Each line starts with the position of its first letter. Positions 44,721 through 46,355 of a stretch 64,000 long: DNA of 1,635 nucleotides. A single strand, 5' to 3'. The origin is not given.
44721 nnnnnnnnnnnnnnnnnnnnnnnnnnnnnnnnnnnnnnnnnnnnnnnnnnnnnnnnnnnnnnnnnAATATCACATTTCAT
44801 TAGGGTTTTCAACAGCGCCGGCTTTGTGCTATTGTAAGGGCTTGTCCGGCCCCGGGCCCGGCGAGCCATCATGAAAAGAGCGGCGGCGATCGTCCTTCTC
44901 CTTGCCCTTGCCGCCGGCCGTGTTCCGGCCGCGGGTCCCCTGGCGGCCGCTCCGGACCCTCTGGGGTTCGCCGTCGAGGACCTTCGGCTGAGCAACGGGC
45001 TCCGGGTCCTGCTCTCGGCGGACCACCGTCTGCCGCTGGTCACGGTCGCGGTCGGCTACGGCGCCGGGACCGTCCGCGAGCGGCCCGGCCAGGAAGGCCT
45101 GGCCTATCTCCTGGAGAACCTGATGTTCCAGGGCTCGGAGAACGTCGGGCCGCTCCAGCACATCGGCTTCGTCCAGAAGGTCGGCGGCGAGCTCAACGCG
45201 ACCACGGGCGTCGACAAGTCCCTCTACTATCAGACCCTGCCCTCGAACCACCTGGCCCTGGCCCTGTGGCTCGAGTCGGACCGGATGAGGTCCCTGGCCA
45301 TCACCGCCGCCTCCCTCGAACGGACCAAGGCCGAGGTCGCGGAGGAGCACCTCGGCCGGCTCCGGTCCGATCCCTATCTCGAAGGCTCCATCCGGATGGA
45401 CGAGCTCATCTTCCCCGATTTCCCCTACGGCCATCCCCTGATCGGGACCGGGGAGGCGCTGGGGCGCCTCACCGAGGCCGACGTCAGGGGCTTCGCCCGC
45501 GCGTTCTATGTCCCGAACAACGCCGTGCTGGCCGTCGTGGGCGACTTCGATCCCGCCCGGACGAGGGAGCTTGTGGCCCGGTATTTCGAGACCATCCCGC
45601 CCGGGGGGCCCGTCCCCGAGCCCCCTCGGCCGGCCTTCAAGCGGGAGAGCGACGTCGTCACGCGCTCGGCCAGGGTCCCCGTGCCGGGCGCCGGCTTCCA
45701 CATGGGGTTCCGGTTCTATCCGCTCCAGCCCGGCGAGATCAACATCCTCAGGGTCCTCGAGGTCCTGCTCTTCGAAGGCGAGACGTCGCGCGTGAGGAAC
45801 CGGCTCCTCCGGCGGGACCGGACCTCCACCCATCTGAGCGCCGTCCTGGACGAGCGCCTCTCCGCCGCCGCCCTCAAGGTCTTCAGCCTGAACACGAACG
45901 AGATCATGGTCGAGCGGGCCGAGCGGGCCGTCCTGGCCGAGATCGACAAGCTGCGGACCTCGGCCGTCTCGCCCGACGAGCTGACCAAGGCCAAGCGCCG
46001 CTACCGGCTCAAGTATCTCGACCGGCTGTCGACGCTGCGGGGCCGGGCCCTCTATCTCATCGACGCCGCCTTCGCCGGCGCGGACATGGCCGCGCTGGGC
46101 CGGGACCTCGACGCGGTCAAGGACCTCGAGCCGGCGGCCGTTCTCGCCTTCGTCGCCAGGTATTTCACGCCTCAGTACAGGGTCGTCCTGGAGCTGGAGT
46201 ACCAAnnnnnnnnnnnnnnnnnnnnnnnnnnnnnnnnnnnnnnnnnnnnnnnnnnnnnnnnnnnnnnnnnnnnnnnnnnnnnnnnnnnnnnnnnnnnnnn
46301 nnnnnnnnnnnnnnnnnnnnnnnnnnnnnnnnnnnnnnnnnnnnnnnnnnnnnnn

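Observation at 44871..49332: Two secreted M16 homologues that both lack the HxxEH zinc site, translationally coupled to a cytoplasmic bifunctional FtcD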

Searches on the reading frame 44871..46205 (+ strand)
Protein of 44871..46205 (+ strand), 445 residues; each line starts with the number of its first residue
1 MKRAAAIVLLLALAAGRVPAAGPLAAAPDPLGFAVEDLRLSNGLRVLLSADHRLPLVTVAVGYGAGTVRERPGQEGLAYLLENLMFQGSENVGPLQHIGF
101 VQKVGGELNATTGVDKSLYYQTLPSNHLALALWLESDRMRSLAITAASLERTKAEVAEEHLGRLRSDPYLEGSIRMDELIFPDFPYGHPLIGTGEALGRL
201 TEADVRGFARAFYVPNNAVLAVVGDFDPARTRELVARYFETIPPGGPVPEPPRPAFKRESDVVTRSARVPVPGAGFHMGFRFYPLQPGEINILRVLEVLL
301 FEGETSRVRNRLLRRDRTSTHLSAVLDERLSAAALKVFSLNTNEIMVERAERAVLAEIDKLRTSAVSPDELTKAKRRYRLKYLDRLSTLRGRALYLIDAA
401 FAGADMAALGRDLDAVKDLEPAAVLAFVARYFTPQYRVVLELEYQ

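Call 6: search_protein_families(library=pfam, proteins=[window:44871-46205:+], max_evalue=0.01)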
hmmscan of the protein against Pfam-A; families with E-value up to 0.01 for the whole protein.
window:44871-46205:+ (445 aa): 2 families
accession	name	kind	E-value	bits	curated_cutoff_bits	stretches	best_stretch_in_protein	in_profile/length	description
PF05193.26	Peptidase_M16_C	-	1.4e-22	80.9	23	1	200-377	2-180/181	Peptidase M16 inactive domain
PF00675.25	Peptidase_M16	-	1.2e-14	54.9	22.3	1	45-159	1-115/149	Insulinase (Peptidase family M16)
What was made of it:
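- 44871..46208 (+): M16a: a 445-aa M16B 'catalytic-type' subunit that lacks both zinc-binding histidines. Pfam PF00675 + PF05193 (call 6).
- Checked: Pfam (call 6): M16a matches PF00675 (1.2e-14) and PF05193 (1.4e-22).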

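Call 7: search_protein_families(library=ncbifam, proteins=[window:44871-46205:+], max_evalue=0.01)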
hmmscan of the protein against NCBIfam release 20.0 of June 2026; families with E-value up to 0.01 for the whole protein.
window:44871-46205:+ (445 aa): 4 families
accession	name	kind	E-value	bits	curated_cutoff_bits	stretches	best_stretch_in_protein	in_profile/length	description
TIGR02110.1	PQQ_syn_pqqF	equivalog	1.2e-11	44.1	320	1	39-258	4-226/697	pyrroloquinoline quinone biosynthesis protein PqqF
NF011681.0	PRK15101.1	equivalog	7.8e-08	30.8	765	1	38-154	47-159/961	pitrilysin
NF047421.1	YfmH_fam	equivalog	3.4e-05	23.2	250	1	103-237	84-216/425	EF-P 5-aminopentanol modification-associated protein YfmH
NF047422.1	YfmF_fam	equivalog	0.0001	21.4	285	1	159-282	133-255/412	EF-P 5-aminopentanol modification-associated protein YfmF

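Call 8: search_solved_structures(query=window:44871-46205:+, max_evalue=0.001, show_alignments=3)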
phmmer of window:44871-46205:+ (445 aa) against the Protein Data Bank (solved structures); distinct sequences matched with E-value up to 0.001: 73 (the best 60 are shown).
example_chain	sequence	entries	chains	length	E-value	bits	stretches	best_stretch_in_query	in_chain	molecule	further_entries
4nnz_A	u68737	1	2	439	7.8e-43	150.2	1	37-436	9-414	Probable zinc protease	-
3amj_C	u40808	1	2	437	4.5e-32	114.8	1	37-435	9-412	zinc peptidase active subunit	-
3ami_A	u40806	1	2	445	4.8e-32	114.7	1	37-435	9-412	zinc peptidase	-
5euf_A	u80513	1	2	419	1.1e-24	90.5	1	36-390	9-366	Protease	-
3hdi_A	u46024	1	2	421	7.3e-14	54.8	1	37-244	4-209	Processing protease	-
1hr6_B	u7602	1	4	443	2.2e-13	53.3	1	39-258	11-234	MITOCHONDRIAL PROCESSING PEPTIDASE BETA SUBUNIT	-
8ab6_A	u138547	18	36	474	4.5e-13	52.2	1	39-250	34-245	YALI0A14806p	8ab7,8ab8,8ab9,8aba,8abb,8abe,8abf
1hr7_B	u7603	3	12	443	5.6e-13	51.9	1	39-258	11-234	MITOCHONDRIAL PROCESSING PEPTIDASE BETA SUBUNIT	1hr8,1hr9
3eoq_A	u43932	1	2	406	7.4e-13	51.5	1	38-263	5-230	Putative zinc protease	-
6b03_A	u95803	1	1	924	1.6e-12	50.4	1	13-262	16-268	Putative zinc protease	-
7v4y_A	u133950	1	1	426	1.7e-12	50.3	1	37-263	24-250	Putative zinc protease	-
9g9t_D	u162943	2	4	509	1.7e-12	50.3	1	37-284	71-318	Putative peptidase M16 family protein | Putative peptidase M16 family potein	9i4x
8q1b_A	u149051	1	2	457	4.9e-12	48.8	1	36-246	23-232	Probable mitochondrial-processing peptidase subunit beta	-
6brs_A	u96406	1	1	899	5e-12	48.7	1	39-262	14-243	Putative zinc protease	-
9ldy_A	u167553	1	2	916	5.3e-12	48.7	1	28-383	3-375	Peptidase, M16 family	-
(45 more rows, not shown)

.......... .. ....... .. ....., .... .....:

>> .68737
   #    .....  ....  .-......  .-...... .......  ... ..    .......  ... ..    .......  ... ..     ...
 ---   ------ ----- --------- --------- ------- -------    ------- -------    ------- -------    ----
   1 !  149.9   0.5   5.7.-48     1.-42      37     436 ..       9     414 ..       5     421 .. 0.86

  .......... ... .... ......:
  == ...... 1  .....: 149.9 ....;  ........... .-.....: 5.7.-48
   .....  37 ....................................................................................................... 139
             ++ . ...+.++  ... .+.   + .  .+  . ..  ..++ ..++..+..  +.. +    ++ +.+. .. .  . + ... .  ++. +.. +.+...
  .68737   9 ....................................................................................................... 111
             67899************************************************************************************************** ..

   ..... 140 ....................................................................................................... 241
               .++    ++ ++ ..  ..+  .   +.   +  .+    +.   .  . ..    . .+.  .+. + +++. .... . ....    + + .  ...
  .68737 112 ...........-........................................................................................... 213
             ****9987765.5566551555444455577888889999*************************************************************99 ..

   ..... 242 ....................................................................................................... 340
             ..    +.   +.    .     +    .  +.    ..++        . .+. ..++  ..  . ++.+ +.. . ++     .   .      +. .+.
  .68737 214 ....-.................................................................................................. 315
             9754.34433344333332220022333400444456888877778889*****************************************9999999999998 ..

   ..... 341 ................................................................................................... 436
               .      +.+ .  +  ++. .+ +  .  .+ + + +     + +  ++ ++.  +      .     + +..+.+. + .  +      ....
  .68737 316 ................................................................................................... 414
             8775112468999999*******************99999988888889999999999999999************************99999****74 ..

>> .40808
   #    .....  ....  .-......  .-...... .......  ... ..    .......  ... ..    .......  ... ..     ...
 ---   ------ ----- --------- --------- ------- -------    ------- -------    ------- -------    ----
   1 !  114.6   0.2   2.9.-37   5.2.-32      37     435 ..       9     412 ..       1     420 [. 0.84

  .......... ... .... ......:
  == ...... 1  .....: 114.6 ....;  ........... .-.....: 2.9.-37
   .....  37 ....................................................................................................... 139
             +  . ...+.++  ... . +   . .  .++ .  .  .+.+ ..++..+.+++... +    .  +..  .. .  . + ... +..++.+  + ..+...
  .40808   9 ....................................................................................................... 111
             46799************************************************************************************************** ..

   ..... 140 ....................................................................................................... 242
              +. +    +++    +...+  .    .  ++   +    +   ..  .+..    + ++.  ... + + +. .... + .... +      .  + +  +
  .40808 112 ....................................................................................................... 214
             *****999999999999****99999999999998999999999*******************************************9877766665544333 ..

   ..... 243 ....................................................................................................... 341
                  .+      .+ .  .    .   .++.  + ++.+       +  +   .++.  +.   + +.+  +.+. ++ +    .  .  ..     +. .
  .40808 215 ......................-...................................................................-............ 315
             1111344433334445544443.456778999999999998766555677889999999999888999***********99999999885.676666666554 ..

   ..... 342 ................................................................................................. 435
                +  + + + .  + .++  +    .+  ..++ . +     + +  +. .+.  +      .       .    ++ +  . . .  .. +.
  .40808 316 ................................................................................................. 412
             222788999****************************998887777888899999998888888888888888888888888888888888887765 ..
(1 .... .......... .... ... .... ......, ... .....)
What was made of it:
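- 44871..46208 (+): Best solved relatives are 4nnz_A (7.8e-43) and the active subunit 3amj_C (4.5e-32) (call 8).
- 45345..45347 (+): E159, the retained distal zinc-ligand glutamate. Mapped onto 3amj_C E131 (call 8).
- On M16B heterodimeric peptidase (active enzyme): E159 aligns with 3amj_C E131 (call 8).
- Checked: Alignment of M16a to the active subunits 4nnz_A and 3amj_C places '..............' on 'g.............' (call 8).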
